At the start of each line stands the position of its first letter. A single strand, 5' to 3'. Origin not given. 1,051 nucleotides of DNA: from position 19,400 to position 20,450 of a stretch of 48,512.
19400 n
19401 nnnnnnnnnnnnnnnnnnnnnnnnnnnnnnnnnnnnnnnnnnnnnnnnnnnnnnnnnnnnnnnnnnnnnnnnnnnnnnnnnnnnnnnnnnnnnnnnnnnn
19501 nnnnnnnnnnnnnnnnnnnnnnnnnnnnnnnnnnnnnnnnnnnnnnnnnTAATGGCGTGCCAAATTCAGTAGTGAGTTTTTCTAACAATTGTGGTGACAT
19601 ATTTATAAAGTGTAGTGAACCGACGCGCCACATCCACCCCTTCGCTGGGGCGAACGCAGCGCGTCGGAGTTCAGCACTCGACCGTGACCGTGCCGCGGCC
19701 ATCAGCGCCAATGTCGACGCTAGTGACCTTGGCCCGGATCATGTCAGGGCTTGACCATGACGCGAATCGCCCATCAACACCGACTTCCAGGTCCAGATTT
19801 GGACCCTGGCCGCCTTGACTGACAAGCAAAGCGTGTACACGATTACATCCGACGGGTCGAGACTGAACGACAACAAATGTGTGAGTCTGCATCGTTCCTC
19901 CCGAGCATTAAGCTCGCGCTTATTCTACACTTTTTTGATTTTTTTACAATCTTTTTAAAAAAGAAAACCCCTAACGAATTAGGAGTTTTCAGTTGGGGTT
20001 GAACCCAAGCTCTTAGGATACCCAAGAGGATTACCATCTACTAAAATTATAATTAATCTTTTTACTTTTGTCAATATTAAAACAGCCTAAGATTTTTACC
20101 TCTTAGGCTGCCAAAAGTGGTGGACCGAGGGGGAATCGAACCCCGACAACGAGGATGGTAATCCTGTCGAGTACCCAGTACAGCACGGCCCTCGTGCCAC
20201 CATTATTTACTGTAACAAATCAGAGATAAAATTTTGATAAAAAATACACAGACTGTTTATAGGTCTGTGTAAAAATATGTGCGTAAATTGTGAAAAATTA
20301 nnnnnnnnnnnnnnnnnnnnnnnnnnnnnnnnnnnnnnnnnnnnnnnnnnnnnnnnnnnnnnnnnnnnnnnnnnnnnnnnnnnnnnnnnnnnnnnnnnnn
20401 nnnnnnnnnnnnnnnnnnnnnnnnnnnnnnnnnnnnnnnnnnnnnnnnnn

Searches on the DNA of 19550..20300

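Call 75: search_rna_families(source=window, start=19550, end=20300, threshold=evalue, max_evalue=1)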
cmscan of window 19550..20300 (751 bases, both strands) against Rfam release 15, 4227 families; matches with E-value up to 1: 2.
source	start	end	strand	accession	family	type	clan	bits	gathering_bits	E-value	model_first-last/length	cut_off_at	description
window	19960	20043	-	RF02399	NsiR1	Gene; sRNA;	-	18.2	39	0.62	1-60/60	no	Nitrogen stress-induced RNA 1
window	20130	20144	-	RF00023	tmRNA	Gene;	CL00001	13.3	47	0.0037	348-362/374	no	transfer-messenger RNA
